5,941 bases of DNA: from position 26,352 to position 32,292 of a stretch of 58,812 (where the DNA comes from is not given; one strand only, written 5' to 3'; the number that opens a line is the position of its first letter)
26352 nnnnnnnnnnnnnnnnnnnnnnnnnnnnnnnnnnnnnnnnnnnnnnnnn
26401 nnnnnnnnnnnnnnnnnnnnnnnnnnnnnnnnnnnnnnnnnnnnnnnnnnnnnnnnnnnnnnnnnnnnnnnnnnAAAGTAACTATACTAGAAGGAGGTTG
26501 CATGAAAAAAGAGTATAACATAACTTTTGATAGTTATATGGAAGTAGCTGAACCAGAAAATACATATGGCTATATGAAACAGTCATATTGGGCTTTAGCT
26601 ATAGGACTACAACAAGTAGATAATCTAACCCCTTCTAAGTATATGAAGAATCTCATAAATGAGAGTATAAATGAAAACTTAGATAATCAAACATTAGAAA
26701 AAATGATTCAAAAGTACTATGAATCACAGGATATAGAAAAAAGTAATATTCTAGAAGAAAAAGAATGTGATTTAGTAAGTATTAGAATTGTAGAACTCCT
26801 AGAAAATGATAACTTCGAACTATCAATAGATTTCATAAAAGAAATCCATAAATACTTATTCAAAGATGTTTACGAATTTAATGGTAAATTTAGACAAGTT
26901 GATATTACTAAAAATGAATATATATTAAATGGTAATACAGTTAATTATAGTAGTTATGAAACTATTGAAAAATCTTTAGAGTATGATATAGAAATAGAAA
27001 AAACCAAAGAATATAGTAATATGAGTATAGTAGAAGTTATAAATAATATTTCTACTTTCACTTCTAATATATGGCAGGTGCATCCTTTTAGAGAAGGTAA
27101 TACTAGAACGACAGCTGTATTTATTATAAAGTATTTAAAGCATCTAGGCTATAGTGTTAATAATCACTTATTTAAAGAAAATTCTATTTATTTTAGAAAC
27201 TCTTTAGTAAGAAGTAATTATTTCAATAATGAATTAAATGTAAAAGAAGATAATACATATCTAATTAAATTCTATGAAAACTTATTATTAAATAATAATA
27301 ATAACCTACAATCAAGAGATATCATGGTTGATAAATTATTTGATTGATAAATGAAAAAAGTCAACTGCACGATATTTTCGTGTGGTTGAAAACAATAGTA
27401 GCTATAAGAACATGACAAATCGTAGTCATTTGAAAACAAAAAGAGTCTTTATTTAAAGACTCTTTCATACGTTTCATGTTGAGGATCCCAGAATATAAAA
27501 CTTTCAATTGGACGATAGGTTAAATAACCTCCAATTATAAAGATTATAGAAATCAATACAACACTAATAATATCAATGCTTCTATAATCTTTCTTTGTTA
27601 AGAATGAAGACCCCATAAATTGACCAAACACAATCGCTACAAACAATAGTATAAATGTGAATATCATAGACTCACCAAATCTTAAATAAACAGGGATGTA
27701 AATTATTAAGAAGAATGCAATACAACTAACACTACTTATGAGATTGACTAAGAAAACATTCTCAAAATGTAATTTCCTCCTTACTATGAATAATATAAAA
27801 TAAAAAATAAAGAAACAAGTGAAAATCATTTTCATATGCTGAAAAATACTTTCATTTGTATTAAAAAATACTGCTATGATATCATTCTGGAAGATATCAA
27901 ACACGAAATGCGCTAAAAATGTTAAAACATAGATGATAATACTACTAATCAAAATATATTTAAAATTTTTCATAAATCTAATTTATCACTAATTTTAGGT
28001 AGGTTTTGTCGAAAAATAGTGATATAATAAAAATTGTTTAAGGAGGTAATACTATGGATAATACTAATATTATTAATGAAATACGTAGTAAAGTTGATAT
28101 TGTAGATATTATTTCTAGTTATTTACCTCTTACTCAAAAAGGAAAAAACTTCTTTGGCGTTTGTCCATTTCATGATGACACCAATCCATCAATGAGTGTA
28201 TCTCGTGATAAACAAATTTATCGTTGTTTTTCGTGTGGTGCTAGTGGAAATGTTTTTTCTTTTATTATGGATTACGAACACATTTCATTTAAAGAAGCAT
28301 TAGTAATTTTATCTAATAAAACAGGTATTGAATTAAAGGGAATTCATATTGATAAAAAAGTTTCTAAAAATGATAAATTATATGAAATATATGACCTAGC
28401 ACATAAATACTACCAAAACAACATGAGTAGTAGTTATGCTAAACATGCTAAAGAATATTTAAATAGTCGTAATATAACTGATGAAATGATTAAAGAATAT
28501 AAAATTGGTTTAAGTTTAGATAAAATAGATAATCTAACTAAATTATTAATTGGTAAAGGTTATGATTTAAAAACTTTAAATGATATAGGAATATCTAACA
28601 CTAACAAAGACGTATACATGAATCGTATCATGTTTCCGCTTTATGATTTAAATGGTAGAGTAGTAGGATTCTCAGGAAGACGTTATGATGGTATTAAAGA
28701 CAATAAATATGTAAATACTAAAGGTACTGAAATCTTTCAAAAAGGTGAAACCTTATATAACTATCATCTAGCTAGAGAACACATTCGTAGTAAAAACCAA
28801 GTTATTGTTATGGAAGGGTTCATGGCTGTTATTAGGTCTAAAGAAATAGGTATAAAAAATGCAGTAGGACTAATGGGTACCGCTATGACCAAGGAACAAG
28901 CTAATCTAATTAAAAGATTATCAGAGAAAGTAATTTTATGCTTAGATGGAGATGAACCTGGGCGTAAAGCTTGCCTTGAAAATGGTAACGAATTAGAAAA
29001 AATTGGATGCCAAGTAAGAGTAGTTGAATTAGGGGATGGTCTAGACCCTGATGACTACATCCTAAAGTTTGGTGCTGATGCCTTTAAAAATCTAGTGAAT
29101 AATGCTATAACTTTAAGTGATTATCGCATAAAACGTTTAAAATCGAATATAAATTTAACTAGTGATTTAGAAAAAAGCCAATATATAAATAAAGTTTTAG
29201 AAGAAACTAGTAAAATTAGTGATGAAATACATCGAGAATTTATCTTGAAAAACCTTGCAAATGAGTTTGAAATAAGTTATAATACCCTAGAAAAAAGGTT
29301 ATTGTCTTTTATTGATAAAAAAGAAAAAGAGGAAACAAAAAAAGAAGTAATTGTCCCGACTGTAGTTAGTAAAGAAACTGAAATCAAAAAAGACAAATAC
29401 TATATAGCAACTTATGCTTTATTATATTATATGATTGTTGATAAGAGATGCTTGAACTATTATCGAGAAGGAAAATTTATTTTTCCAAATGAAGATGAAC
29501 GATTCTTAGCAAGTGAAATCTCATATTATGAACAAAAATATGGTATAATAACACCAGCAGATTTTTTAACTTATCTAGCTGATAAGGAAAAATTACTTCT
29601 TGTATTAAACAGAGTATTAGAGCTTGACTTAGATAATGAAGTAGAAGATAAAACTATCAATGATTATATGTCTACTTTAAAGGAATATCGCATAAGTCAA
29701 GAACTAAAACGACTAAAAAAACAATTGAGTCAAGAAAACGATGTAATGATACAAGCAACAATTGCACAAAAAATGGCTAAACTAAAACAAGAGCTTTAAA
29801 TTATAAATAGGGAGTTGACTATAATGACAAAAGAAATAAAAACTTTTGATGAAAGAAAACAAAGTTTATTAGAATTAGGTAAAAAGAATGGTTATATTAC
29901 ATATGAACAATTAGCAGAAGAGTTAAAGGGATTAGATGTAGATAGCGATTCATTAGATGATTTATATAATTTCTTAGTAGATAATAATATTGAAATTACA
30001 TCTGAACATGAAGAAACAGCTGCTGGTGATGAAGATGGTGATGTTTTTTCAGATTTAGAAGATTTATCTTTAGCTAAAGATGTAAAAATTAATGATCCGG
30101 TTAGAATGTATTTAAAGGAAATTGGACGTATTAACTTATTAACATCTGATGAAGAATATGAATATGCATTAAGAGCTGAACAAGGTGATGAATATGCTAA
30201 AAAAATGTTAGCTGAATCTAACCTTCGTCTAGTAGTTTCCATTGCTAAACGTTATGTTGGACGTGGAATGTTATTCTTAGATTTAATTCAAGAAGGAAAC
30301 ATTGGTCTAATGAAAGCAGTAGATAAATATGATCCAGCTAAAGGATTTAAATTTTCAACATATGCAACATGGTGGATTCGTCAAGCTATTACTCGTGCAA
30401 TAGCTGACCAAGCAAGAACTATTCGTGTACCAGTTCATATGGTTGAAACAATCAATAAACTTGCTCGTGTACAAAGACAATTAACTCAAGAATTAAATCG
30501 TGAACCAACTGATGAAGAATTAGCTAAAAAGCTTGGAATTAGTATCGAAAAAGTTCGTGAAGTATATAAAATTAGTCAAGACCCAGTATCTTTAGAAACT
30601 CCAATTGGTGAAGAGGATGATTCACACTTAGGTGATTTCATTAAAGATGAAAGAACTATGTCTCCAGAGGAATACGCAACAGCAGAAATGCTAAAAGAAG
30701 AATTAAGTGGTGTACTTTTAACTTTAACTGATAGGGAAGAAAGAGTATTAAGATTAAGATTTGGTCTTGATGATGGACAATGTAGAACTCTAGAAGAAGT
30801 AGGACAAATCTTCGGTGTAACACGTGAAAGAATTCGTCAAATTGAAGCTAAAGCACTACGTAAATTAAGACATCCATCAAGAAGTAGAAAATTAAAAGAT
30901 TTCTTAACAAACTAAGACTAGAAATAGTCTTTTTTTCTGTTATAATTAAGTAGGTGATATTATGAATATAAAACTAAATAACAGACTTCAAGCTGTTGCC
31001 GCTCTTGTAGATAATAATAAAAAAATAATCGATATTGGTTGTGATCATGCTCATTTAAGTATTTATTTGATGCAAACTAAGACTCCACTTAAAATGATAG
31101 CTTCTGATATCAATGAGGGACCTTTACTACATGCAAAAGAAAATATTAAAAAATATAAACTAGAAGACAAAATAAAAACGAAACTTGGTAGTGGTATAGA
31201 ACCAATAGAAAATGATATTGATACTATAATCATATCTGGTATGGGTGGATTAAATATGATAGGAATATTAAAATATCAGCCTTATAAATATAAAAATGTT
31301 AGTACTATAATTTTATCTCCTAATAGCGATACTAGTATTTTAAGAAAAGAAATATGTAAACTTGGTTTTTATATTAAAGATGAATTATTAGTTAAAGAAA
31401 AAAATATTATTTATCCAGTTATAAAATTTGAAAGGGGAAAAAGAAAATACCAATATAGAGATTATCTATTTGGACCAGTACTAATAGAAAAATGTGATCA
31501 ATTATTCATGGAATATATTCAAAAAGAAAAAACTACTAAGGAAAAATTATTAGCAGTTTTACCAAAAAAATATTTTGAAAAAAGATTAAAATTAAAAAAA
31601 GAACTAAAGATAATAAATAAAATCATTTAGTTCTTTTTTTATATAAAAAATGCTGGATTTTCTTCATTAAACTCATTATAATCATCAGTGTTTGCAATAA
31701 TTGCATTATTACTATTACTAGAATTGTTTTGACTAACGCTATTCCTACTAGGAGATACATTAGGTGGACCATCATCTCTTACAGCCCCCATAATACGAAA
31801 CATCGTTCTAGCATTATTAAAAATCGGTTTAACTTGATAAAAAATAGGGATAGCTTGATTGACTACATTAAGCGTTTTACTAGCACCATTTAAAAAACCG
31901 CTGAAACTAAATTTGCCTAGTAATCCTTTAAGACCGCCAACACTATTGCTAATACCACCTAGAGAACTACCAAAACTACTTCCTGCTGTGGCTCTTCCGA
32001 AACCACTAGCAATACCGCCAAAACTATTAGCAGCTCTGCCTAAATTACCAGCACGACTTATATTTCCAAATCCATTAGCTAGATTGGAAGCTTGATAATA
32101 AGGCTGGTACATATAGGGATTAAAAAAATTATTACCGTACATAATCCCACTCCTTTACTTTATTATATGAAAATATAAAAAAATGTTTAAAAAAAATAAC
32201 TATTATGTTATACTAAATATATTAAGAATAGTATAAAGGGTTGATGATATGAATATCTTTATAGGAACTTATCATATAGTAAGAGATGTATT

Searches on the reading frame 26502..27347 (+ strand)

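Call 60: search_protein_families(library=pfam, proteins=[window:26502-27347:+], max_evalue=0.01)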
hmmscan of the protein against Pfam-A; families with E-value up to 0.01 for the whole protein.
window:26502-27347:+ (281 aa): 1 family
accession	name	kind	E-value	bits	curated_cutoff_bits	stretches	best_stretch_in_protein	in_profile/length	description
PF02661.23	Fic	-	7.3e-13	49.6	24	1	107-212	2-93/93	Fic/DOC family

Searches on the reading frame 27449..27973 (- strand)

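Call 110: search_protein_families(library=pfam, proteins=[window:27449-27973:-], max_evalue=0.01)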
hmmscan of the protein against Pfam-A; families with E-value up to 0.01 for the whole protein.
window:27449-27973:- (174 aa): 1 family
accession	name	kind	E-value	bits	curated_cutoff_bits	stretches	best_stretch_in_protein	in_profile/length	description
PF20122.4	DUF6512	-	3.7e-11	43.8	26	1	4-163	10-173/181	Family of unknown function (DUF6512)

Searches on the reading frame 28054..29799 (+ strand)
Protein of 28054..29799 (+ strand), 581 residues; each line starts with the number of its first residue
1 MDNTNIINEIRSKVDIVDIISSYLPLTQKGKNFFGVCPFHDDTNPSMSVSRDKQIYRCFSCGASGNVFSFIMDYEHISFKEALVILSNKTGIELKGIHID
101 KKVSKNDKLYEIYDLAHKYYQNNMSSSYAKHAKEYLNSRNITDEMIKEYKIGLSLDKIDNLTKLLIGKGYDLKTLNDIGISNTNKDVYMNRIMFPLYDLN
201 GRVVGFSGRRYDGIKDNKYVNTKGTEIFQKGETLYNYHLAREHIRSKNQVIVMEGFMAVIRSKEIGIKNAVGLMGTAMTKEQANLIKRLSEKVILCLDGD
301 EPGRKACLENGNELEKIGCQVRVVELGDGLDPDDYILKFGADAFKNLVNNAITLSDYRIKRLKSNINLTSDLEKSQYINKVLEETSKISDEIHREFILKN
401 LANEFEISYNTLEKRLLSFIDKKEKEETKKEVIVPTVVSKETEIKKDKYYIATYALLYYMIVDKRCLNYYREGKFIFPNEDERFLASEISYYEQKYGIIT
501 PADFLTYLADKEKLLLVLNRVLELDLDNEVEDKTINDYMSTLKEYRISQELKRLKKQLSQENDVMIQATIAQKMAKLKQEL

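Call 60: search_protein_families(library=pfam, proteins=[window:28054-29799:+], max_evalue=0.01)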
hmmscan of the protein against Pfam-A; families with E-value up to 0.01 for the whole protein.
window:28054-29799:+ (581 aa): 7 families
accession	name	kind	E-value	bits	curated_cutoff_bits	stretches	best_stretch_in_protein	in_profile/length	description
PF01807.25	Zn_ribbon_DnaG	-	1.4e-34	118.3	24.9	1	4-95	3-94/98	CHC2 zinc finger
PF08275.17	DNAG_N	-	6.4e-33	114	26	1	119-240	1-127/128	DNA primase catalytic core, N-terminal domain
PF13155.12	Toprim_2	-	2.8e-18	66.5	22.1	1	251-336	1-88/88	Toprim-like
PF13662.12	Toprim_4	-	2.9e-14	53.5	25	1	248-324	1-84/85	Toprim domain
PF01751.28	Toprim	-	6.4e-10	39.5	23.1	1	250-325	2-95/96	Toprim domain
PF10410.14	DnaB_bind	-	7.5e-10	39.4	20.6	1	355-408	1-54/56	DnaB-helicase binding domain of primase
PF13362.12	Toprim_3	-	0.00025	21.9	27.2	1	251-342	3-95/95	Toprim domain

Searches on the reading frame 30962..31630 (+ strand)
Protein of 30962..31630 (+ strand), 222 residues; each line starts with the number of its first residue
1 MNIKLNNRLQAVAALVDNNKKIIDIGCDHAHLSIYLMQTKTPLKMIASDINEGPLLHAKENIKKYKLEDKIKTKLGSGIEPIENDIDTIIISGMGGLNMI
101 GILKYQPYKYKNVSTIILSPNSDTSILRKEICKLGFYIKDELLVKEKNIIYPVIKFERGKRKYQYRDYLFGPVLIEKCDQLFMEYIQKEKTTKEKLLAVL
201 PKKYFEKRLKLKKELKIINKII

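Call 60: search_protein_families(library=pfam, proteins=[window:30962-31630:+], max_evalue=0.01)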
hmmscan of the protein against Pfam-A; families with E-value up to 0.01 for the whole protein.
window:30962-31630:+ (222 aa): 9 families
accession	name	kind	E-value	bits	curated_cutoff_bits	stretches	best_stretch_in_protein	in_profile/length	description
PF12847.13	Methyltransf_18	-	1.2e-47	162.2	27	1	5-154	1-151/151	Methyltransferase domain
PF04816.18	TrmK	-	2.1e-47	161.8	27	1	22-218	1-203/205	tRNA (adenine(22)-N(1))-methyltransferase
PF05175.20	MTS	-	8.1e-06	26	23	1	18-90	31-103/170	Methyltransferase small domain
PF06325.19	PrmA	-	0.00031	20.8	22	1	9-90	152-231/296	Ribosomal protein L11 methyltransferase (PrmA)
PF13847.12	Methyltransf_31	-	0.00056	20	27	1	17-92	2-81/145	Methyltransferase domain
PF01728.25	FtsJ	-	0.0012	19.3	24.1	1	4-178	8-164/181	FtsJ-like methyltransferase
PF02475.24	TRM5-TYW2_MTfase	-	0.0019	18.6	28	1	7-80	25-98/164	TRM5/TYW2 methyltransferase domain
PF08242.18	Methyltransf_12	-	0.0066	17.6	30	0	23-92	1-72/98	Methyltransferase domain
PF13649.12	Methyltransf_25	-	0.0083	17.2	27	0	22-92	1-71/97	Methyltransferase domain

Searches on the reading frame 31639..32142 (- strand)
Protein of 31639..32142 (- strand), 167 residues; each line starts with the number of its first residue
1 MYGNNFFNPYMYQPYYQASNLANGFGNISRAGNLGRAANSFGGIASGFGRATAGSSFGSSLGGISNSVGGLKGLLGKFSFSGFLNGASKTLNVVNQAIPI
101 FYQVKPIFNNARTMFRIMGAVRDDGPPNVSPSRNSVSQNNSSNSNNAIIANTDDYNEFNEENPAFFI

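Call 110: search_protein_families(library=pfam, proteins=[window:31639-32142:-], max_evalue=0.01)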
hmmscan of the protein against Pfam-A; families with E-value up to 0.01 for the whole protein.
window:31639-32142:- (167 aa): 1 family
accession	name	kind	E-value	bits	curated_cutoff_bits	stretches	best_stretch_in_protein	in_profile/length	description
PF14181.11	YqfQ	-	3.2e-08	34.4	27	1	36-154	14-129/166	YqfQ-like protein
